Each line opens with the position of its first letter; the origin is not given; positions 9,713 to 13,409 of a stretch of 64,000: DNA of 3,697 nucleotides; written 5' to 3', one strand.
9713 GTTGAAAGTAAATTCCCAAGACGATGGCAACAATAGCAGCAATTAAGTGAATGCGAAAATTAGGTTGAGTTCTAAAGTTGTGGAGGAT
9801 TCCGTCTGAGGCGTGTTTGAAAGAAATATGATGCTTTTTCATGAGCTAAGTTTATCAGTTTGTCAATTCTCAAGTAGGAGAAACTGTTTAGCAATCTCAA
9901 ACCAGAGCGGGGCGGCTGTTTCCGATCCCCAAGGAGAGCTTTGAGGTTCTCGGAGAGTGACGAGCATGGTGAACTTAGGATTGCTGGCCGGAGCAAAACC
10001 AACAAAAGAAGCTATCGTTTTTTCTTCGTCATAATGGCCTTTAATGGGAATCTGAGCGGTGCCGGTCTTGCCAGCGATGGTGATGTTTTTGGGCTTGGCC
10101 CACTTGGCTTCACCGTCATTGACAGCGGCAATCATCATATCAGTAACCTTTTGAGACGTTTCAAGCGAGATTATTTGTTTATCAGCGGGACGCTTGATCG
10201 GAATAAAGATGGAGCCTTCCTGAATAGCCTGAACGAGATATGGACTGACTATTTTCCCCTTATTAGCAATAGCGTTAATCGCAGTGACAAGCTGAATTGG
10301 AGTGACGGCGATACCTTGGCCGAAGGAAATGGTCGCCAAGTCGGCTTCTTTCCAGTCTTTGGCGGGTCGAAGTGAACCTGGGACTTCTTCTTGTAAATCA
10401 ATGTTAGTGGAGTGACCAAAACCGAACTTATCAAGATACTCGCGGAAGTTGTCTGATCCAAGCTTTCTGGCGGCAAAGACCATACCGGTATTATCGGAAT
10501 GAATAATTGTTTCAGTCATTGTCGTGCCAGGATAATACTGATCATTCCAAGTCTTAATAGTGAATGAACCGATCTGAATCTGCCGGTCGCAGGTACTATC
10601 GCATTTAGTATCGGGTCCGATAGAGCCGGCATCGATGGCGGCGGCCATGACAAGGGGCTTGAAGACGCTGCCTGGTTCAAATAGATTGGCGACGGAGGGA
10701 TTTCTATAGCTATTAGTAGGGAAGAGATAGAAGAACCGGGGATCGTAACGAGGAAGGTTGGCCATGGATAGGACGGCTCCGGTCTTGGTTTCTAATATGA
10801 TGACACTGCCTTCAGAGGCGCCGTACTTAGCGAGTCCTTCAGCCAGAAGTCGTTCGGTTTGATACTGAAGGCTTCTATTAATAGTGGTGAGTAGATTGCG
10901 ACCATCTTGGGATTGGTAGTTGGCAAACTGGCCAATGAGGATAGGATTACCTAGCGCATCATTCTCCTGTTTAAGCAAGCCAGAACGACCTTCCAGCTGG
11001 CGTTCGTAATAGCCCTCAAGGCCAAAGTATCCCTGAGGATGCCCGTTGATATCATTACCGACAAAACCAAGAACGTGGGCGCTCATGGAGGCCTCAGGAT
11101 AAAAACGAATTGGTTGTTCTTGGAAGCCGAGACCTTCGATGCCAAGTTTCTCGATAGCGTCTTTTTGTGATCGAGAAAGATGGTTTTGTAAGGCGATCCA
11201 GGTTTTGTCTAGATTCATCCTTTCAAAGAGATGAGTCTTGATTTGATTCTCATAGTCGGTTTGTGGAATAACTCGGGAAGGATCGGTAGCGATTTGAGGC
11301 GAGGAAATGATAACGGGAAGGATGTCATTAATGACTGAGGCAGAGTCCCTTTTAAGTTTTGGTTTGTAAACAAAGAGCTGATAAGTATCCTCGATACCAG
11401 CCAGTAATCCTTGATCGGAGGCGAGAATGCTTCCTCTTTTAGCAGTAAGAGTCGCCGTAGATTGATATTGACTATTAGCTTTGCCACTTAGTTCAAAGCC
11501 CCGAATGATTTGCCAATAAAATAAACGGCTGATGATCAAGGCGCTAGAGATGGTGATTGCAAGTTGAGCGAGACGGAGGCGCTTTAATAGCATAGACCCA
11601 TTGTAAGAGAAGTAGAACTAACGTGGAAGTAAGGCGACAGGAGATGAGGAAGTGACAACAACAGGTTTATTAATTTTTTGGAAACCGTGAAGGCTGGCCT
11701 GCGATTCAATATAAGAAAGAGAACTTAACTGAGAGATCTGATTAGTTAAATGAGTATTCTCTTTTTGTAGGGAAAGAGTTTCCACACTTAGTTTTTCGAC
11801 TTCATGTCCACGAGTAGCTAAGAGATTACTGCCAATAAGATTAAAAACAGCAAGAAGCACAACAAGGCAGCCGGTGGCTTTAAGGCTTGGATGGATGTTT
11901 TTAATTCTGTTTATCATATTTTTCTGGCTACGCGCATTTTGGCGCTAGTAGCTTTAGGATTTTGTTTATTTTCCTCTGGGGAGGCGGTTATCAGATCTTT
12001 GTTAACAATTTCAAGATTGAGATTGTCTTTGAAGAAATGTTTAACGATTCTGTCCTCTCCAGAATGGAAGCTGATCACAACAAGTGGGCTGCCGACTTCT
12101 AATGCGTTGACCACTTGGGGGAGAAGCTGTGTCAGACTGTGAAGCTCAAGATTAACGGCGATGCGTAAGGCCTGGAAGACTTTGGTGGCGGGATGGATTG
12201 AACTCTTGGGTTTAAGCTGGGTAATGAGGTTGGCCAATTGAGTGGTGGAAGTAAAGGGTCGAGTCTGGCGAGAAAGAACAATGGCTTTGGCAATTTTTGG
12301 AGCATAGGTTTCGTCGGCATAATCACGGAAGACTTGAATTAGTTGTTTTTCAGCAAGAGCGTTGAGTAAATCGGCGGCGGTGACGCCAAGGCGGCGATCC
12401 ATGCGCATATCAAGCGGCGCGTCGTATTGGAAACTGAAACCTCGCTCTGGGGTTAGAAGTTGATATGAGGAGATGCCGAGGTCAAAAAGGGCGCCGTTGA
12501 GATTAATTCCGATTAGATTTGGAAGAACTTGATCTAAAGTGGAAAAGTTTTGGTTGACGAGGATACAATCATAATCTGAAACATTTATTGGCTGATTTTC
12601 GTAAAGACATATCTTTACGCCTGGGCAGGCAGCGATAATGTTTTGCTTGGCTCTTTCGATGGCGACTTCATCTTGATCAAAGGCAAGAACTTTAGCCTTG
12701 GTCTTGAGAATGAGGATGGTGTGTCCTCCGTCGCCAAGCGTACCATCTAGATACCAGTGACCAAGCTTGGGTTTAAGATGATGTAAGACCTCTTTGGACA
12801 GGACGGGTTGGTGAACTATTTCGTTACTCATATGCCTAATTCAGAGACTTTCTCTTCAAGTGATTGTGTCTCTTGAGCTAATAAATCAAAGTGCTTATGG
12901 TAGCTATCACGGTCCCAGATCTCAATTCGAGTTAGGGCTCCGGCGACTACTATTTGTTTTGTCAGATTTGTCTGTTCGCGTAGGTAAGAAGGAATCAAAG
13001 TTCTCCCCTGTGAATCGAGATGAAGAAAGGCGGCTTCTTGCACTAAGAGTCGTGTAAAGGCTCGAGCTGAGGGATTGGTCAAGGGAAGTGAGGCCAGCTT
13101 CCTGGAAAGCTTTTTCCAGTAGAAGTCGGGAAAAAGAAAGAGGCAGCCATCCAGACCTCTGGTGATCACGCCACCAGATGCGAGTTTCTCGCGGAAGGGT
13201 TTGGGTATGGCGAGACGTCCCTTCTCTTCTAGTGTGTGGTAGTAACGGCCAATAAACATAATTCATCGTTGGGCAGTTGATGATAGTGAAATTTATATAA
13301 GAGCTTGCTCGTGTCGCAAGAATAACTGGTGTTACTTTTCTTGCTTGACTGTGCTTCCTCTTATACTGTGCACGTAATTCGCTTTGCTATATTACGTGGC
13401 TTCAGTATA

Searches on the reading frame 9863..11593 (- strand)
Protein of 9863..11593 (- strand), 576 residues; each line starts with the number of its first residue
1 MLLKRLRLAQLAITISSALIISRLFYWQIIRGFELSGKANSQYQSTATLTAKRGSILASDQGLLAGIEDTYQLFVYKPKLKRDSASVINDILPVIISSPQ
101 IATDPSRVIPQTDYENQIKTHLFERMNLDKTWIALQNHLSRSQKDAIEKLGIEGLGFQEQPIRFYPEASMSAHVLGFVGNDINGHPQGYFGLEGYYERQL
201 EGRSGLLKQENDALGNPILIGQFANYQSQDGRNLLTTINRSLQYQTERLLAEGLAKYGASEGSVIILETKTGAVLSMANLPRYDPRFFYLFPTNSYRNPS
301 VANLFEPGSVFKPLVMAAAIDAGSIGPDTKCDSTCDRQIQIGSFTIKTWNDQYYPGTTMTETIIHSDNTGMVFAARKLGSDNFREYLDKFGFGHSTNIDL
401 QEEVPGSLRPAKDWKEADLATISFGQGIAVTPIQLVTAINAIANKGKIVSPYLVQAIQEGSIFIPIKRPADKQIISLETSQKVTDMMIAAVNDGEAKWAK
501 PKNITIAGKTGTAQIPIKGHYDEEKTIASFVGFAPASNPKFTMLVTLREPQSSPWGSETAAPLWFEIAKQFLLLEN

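Call 7: search_protein_families(library=pfam, proteins=[window:9863-11593:-], max_evalue=0.001)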
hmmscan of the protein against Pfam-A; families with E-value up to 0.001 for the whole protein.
window:9863-11593:- (576 aa): 3 families
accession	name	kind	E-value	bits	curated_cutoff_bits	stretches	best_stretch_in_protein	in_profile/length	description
PF00905.27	Transpeptidase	-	2.4e-72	244.1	22.1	1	262-564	1-294/299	Penicillin binding protein transpeptidase domain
PF03717.20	PBP_dimer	-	3.2e-14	54.2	24.4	1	50-218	3-176/180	Penicillin-binding Protein dimerisation domain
PF13354.11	Beta-lactamase2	-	2.5e-08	34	22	1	304-513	20-190/214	Beta-lactamase enzyme family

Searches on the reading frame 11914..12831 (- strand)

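Call 7: search_protein_families(library=pfam, proteins=[window:11914-12831:-], max_evalue=0.001)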
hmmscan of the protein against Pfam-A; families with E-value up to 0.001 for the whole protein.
window:11914-12831:- (305 aa): 1 family
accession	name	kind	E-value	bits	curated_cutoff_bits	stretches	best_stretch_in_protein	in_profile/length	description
PF01795.25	Methyltransf_5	-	1.4e-84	284.6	27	1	5-305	2-309/309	MraW methylase family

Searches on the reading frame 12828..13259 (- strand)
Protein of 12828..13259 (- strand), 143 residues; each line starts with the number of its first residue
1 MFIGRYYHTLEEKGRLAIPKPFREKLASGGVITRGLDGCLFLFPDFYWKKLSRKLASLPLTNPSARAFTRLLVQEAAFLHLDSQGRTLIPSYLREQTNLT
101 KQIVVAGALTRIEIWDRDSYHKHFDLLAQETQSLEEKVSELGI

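Call 7: search_protein_families(library=pfam, proteins=[window:12828-13259:-], max_evalue=0.001)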
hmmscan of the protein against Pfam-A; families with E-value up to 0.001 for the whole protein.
window:12828-13259:- (143 aa): 1 family
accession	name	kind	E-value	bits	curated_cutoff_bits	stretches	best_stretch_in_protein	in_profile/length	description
PF02381.23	MraZ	-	2.2e-32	111.3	23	2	1-70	1-71/72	MraZ protein, putative antitoxin-like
